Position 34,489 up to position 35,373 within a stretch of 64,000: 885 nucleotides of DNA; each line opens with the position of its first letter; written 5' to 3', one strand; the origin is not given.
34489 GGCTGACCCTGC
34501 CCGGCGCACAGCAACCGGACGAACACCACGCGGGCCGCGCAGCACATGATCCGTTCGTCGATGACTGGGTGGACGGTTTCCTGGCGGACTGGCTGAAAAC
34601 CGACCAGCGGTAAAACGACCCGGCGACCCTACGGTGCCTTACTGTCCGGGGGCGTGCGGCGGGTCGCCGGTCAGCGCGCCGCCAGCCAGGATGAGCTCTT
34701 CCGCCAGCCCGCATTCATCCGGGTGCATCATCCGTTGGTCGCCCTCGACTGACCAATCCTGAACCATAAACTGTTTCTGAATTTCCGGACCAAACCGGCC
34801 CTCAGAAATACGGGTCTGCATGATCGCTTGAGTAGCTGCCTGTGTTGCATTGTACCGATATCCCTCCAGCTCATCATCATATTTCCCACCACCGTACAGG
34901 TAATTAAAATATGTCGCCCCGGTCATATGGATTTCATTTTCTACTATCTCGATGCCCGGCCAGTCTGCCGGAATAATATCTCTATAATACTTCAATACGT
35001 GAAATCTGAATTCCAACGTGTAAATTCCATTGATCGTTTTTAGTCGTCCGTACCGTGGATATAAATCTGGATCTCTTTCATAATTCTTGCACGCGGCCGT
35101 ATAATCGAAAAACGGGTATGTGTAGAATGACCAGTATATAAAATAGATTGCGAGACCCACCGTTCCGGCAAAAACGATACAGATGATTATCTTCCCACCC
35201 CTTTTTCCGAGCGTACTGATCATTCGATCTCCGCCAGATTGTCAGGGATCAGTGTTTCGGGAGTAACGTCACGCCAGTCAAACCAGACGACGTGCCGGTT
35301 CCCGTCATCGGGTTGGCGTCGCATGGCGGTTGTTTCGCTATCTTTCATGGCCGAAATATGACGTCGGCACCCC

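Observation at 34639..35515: Low-GC orphan gene for a membrane-anchored protein; the ORF spans an abrupt composition boundary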

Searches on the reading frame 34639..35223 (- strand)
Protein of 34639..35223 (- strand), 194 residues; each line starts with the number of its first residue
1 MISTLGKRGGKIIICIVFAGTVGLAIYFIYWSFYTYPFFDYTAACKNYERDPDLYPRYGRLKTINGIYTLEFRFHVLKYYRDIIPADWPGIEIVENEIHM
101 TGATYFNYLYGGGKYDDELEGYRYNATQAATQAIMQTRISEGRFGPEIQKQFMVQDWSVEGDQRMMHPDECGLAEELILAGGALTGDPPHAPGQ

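Call 5: search_protein_families(library=pfam, proteins=[window:34639-35223:-], max_evalue=1)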
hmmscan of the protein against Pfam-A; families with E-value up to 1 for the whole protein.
window:34639-35223:- (194 aa): 1 family
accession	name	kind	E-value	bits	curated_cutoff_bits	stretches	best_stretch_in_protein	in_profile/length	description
PF06724.16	DUF1206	-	0.13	12.8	26.2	1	5-34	40-69/70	Domain of Unknown Function (DUF1206)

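Call 6: search_protein_families(library=padloc, proteins=[window:34639-35223:-], max_evalue=1)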
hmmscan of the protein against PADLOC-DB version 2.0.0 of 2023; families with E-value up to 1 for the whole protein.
window:34639-35223:- (194 aa): 0 families

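Call 7: find_homologous_proteins(query=window:34639-35223:-, max_evalue=0.01)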
Query window:34639-35223:- (194 aa): 1 proteins with E <= 0.01 among 57 candidates.
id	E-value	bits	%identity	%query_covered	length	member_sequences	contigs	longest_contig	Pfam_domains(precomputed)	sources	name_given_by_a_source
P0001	3.0e-132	456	100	100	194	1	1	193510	-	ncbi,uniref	ncbi:hypothetical protein [Minwuia sp.]|uniref:hypothetical protein n=1 Tax=Minwuia sp. TaxID=249363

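Call 8: search_protein_families(library=ncbifam, proteins=[window:34639-35223:-], max_evalue=1)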
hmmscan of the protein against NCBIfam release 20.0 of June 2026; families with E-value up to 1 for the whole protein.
window:34639-35223:- (194 aa): 0 families

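Call 9: search_protein_families(library=phrogs, proteins=[window:34639-35223:-], max_evalue=1)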
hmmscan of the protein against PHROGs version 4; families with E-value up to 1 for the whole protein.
window:34639-35223:- (194 aa): 0 families

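Call 12: find_encoding_contigs(protein=window:34639-35223:-, flank=10000)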
Protein window:34639-35223:- (194 aa): no gene with exactly this product is on record in the collection.

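Call 22: predict_structure(protein=window:34639-35223:-)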
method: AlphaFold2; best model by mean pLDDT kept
length: 194 residues; sequences in the alignment: 1
mean_pLDDT: 47.5   pTM: 0.37
mean pLDDT of the five models: 47.5, 46.9, 46.4, 40.3, 31.3
residues with pLDDT >= 90: 2; 70-90: 22; 50-70: 46; < 50: 124
segments of 3 or more residues with pLDDT < 50: 32-56, 66-69, 77-80, 110-194
pLDDT, mean of each block of 10 residues (from residue 1): 60 86 76 40 33 47 48 55 59 71 57 41 34 37 36 30 30 36 34 31
secondary structure, 60 per line:
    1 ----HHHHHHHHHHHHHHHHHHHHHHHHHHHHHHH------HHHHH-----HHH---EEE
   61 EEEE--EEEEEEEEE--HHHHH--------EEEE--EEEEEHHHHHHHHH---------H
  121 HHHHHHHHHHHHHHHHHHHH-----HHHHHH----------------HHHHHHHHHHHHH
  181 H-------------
elements in order: H5-35 H42-46 E58-64 E67-75 H78-82 E91-94 E97-101 H102-110 H120-140 H146-151 H168-181

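Call 26: search_protein_representatives(protein=window:34639-35223:-)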
Query: 194 residues. Proteins with E-value up to 0.001 (for the whole library): 22; up to 1e-10: 5; up to 1e-30: 1. The best 22 are listed.
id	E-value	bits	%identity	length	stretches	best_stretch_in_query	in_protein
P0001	9.6e-133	456.4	100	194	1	1-194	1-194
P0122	6.1e-25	104.3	35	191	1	12-193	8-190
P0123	1.5e-20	90.0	34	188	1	30-189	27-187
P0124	6.0e-18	81.5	33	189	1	17-192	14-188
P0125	7.7e-15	71.3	33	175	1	27-184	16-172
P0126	1.1e-09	54.5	30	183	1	17-189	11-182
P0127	2.7e-09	53.2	31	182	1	13-184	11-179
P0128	2.5e-08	50.1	26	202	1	13-184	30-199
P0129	4.1e-08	49.4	28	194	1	33-186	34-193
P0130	9.9e-08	48.1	29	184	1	36-184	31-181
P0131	1.1e-07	48.0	28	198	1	22-184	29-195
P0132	5.6e-07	45.7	28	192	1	19-184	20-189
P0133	3.2e-06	43.2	28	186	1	21-186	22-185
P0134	5.2e-06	42.5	25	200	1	9-186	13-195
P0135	1.1e-05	41.4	26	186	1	13-184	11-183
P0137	8.0e-05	38.6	25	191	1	9-184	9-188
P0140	5.5e-04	35.9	26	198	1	12-187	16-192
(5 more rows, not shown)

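Call 30: find_homologous_proteins(query=A1, max_evalue=0.001)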
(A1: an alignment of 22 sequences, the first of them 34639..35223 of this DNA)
Query A1 (22 sequences) (194 aa, profile of the alignment): 12 proteins with E <= 0.001 among 4968 candidates.
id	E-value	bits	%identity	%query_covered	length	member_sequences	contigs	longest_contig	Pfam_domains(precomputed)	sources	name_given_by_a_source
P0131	1.5e-59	219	27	85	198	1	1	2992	-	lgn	-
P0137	4.7e-58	214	23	92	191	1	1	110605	-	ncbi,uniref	ncbi:hypothetical protein [Minwuia sp.]|uniref:hypothetical protein n=1 Tax=Minwuia sp. TaxID=249363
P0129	3.2e-57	211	27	79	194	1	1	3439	-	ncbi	-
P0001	3.0e-53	198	100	100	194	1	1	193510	-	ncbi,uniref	ncbi:hypothetical protein [Minwuia sp.]|uniref:hypothetical protein n=1 Tax=Minwuia sp. TaxID=249363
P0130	2.9e-50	189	28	76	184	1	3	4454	-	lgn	-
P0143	3.1e-49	185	27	80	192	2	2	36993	-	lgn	-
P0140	4.5e-42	162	22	93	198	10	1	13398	-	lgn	-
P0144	2.8e-31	127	24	80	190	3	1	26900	-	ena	-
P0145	1.6e-28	118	26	80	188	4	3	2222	-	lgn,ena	-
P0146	3.2e-26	110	23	81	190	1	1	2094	-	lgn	-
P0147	1.6e-25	108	24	92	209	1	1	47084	-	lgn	-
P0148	5.0e-13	67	55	10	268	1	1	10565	-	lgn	-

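Call 31: search_protein_families(library=pfam, alignment_id=A1, max_evalue=0.1)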
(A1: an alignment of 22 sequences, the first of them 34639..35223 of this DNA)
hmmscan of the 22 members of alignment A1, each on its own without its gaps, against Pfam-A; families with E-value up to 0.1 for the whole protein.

A. member 1, window:34639-35223:- (194 aa): 0 families

B. families by the number of members that match (of 22 scanned): 2 families
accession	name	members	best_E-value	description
PF11495.14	Regulator_TrmB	1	0.039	Archaeal transcriptional regulator TrmB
PF12555.13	SteA-like_C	1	0.08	SteA-like C-terminal domain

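Call 32: search_solved_structures(query=A1, max_evalue=10)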
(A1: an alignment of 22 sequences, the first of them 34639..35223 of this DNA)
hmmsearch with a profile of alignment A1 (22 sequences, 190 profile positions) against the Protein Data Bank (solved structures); distinct sequences matched with E-value up to 10: 9.
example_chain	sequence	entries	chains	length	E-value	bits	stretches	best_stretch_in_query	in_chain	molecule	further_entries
6pts_A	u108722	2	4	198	0.52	13.1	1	57-115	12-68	Apolipoprotein A-I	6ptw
4v6m_A0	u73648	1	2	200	0.53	13.1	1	57-115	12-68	Apolipoprotein A-I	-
2msc_A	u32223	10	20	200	0.53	13.1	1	57-115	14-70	Apolipoprotein A-I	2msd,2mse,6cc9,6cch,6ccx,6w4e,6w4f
1av1_A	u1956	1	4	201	0.53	13.1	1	57-115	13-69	APOLIPOPROTEIN A-I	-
3r2p_A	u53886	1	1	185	0.54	13.1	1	57-115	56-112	Apolipoprotein A-I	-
7kjr_C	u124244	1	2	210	0.58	13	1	57-115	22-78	Apolipoprotein A-I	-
8eqs_C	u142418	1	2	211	0.58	13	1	57-115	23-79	Apolipoprotein A-I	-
3k2s_A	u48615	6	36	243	0.79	12.5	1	57-114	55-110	Apolipoprotein A-I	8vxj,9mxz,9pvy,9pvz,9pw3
2n5e_A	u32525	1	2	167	1.4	11.8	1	59-110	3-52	Apolipoprotein A-I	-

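Call 33: find_encoding_contigs(protein=P0137, flank=8000, max_places=2)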
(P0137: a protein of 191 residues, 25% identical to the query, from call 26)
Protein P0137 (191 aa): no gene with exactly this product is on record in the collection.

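Call 34: find_encoding_contigs(protein=P0143, flank=8000, max_places=2)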
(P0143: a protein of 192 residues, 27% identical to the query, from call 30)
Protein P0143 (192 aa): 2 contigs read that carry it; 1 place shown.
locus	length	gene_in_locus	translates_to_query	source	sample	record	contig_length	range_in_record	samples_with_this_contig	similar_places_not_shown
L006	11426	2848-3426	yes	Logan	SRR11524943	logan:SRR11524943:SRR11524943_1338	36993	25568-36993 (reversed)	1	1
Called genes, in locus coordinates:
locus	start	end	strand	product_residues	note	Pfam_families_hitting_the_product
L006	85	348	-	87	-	-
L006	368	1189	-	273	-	PF19821:Phage_capsid_2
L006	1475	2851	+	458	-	PF01471:PG_binding_1 (faint)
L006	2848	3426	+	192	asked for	-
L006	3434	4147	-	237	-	PF00440:TetR_N, PF13305:TetR_C_33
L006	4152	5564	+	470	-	PF03055:RPE65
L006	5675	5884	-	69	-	-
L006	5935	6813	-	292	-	PF00149:Metallophos, PF12850:Metallophos_2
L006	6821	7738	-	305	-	PF00296:Bac_luciferase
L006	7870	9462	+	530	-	PF03906:Phage_T7_tail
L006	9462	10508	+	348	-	PF13472:Lipase_GDSL_2 (weak)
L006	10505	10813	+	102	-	-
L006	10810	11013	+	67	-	-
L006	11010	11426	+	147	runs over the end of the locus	-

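Call 35: find_encoding_contigs(protein=P0147, flank=8000, max_places=2)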
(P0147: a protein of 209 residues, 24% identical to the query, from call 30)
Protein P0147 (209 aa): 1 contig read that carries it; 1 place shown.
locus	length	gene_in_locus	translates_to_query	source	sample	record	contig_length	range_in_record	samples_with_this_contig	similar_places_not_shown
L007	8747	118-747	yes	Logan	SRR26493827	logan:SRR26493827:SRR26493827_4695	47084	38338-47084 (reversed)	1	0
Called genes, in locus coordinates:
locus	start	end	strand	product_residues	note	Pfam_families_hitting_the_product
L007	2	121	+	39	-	?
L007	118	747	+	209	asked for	-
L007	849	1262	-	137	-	PF01575:MaoC_dehydratas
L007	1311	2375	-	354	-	PF00753:Lactamase_B, PF21221:B_lactamase-like_C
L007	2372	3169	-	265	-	PF12146:Hydrolase_4, PF00561:Abhydrolase_1, PF12697:Abhydrolase_6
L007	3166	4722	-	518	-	PF00501:AMP-binding, PF13193:AMP-binding_C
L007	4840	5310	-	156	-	PF00258:Flavodoxin_1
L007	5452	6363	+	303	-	PF12844:HTH_19 (weak), PF13560:HTH_31, PF01381:HTH_3, PF13671:AAA_33 (faint), PF13238:AAA_18 (weak), PF01202:SKI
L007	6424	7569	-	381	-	PF01053:Cys_Met_Meta_PP, PF00266:Aminotran_5 (weak)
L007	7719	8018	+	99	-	PF07045:DUF1330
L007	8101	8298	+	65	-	PF00126:HTH_1 (faint)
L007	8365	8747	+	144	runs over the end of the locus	PF05099:TerB (faint)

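Call 38: find_encoding_contigs(protein=P0144, flank=8000, max_places=2)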
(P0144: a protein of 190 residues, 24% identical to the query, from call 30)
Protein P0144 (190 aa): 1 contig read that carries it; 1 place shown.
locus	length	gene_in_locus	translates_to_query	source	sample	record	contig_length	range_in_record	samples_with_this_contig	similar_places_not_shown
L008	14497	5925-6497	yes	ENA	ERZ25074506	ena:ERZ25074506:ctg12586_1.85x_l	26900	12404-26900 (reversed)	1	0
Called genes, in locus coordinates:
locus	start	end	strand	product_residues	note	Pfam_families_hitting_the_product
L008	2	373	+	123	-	?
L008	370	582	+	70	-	-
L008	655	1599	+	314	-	PF20434:BD-FAE, PF07859:Abhydrolase_3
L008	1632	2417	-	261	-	-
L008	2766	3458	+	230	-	PF01471:PG_binding_1 (faint)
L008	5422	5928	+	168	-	-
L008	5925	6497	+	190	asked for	-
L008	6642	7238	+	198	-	-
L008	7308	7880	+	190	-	-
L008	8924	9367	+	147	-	PF00501:AMP-binding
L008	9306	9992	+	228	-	PF13193:AMP-binding_C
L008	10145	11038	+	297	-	PF06325:PrmA, PF05175:MTS, PF13847:Methyltransf_31 (weak), PF13649:Methyltransf_25 (weak)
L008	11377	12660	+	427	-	PF01321:Creatinase_N, PF16189:Creatinase_N_2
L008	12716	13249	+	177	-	PF00557:Peptidase_M24, PF16188:Peptidase_M24_C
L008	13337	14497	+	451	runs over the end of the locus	PF01406:tRNA-synt_1e, PF01921:tRNA-synt_1f (faint), PF09334:tRNA-synt_1g (faint), PF23493:CysS_C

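Call 39: find_encoding_contigs(protein=P0140, flank=8000, max_places=2)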
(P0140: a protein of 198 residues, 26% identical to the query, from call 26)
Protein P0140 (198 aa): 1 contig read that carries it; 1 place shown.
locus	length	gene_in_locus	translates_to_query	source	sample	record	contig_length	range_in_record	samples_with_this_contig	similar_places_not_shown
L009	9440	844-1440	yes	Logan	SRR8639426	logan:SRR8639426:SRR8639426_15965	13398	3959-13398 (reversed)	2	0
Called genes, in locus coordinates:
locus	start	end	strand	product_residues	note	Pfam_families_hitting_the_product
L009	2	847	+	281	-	?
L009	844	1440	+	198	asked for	-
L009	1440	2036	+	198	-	-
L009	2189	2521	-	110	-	PF08274:Zn_Ribbon_YjdM, PF03831:YjdM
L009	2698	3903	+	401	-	PF00266:Aminotran_5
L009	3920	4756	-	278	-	PF01839:FG-GAP (faint), PF13517:FG-GAP_3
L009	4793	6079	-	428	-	PF06850:PHB_depo_C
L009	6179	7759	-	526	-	PF00389:2-Hacid_dh, PF02826:2-Hacid_dh_C, PF19304:PGDH_inter, PF01842:ACT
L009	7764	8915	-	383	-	-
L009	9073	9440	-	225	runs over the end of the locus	PF07722:Peptidase_C26, PF00117:GATase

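Call 41: search_protein_families(library=pfam, proteins=[L006:1475-2848:+, L009:2-844:+, L008:5422-5925:+, L008:2766-3455:+], max_evalue=1)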
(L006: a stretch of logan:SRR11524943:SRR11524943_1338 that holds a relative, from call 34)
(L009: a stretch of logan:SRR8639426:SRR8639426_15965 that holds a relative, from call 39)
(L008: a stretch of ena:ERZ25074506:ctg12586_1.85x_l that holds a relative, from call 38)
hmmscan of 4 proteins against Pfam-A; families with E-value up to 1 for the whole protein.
L006:1475-2848:+ (458 aa): 1 family
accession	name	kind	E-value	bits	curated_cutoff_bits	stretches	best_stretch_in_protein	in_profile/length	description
PF01471.23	PG_binding_1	-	5.4e-11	43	23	2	110-163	3-52/57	Putative peptidoglycan binding domain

L009:2-844:+ (281 aa): 2 families
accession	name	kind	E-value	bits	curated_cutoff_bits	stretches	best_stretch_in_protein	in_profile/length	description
PF05532.17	CsbD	-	0.054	13.8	40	1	19-46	25-52/53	CsbD-like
PF21979.2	Hfq_1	-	0.31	11.7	27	1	252-275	13-36/61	Hfq related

L008:5422-5925:+ (168 aa): 0 families

L008:2766-3455:+ (230 aa): 1 family
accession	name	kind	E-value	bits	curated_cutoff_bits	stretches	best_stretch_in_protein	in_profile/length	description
PF01471.23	PG_binding_1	-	6.1e-12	46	23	2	18-68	2-49/57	Putative peptidoglycan binding domain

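Call 42: search_solved_structures(query=L006:1475-2848:+, max_evalue=10)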
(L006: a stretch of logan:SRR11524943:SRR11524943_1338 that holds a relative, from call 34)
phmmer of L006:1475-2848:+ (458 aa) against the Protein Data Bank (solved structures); distinct sequences matched with E-value up to 10: 0.

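Call 46: find_related_loci(query=A2, collection=genome_contigs, flank=6000)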
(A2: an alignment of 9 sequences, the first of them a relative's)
Query A2 (191 aa) in genome_contigs; peptide patterns used: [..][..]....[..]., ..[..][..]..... (x = any residue, [..] = any of these).
23 stretches matched a pattern; 5 encode a relative of the query (tblastn E <= 1e-3); 5 distinct loci.
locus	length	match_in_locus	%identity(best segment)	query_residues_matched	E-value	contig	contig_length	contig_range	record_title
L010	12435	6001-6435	32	39-189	1e-14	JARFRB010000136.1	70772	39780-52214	MAG: Pelagibius litoralis isolate MAG_Ve_Sed_39 k141_4622094, whole genome shotgun sequence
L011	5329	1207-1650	32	39-191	1e-13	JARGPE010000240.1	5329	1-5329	MAG: Alphaproteobacteria bacterium isolate bin_ma_oilr2.020 NODE_7379_length_5329_cov_5.697763, whole genome shotgun seq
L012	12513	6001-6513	29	15-191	3e-11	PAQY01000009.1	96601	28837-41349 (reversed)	MAG: Rhodospirillaceae bacterium isolate SP123 110385, whole genome shotgun sequence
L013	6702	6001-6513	28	15-191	4e-9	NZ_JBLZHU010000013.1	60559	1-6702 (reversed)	Hwanghaeella sp. 1Z406 NODE_13_length_60559_cov_52.878045, whole genome shotgun sequence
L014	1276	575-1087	25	15-191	2e-9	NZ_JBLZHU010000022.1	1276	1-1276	Hwanghaeella sp. 1Z406 NODE_23_length_1276_cov_47.651871, whole genome shotgun sequence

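Call 51: find_encoding_contigs(protein=P0122, flank=8000, max_places=3)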
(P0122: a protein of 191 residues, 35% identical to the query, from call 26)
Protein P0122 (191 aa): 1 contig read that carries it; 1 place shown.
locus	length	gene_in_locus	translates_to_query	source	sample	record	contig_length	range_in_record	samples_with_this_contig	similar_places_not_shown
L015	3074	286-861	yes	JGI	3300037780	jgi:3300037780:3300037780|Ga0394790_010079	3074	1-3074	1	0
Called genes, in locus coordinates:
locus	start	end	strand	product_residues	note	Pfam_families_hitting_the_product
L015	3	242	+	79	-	?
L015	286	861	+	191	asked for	-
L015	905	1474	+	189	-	-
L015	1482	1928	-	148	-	PF04364:DNA_pol3_chi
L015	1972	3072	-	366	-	?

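Call 53: find_encoding_contigs(protein=P0123, flank=8000, max_places=3)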
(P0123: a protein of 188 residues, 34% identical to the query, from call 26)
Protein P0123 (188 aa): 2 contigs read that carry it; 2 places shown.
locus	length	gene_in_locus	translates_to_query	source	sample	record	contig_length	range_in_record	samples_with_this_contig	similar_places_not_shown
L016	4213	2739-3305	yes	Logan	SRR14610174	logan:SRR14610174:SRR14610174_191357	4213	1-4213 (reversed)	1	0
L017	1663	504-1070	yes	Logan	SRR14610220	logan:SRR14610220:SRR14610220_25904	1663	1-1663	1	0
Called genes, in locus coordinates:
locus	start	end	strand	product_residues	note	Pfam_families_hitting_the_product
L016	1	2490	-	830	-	?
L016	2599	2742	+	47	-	-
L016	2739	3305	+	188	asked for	-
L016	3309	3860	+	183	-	-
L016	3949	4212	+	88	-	?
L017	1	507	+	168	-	?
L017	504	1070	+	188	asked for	-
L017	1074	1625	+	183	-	-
